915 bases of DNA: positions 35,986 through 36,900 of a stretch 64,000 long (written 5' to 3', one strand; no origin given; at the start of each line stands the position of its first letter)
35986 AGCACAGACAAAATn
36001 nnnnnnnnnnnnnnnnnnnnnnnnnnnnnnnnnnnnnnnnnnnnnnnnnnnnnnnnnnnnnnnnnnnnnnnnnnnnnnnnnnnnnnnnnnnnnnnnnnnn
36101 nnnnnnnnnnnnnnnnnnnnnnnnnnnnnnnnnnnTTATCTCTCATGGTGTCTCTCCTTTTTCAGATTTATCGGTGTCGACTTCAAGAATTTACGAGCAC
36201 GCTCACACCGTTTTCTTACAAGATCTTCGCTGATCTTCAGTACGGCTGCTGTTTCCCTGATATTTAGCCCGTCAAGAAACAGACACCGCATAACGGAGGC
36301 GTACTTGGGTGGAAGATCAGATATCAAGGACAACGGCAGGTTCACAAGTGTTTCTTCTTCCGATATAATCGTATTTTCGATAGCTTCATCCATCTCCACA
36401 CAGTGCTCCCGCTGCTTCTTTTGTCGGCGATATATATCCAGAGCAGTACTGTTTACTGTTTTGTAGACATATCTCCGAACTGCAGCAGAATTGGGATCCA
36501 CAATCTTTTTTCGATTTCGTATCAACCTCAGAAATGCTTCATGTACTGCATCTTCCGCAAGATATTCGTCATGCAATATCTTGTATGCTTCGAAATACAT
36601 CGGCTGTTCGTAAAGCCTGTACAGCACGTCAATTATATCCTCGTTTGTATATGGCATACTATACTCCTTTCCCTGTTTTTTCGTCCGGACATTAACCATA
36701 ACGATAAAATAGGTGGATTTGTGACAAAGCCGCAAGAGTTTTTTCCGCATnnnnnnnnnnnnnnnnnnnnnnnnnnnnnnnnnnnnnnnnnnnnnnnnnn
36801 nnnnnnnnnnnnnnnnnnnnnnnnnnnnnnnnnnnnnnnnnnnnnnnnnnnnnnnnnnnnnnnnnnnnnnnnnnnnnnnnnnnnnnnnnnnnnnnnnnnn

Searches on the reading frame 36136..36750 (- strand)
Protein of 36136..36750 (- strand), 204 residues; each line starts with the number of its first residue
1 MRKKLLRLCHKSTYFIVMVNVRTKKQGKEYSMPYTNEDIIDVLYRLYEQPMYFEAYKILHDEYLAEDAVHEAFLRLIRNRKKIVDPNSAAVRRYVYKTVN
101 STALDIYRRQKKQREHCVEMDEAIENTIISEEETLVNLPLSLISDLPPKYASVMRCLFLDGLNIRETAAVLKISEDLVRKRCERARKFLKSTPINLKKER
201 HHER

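Call 65: search_protein_families(library=pfam, proteins=[window:36136-36750:-], max_evalue=0.001)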
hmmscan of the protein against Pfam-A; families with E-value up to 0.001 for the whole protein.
window:36136-36750:- (204 aa): 4 families
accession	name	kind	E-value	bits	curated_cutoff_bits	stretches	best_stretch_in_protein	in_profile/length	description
PF04542.20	Sigma70_r2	-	7.5e-11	42.1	24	1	43-112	1-70/71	Sigma-70 region 2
PF08281.18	Sigma70_r4_2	-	2.3e-07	30.8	25.7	1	141-189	6-54/54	Sigma-70, region 4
PF07638.17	Sigma70_ECF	-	5.7e-07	30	21.1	1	69-190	53-180/185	ECF sigma factor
PF04545.22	Sigma70_r4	-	1.9e-05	24.5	24.1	1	143-190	2-49/50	Sigma-70, region 4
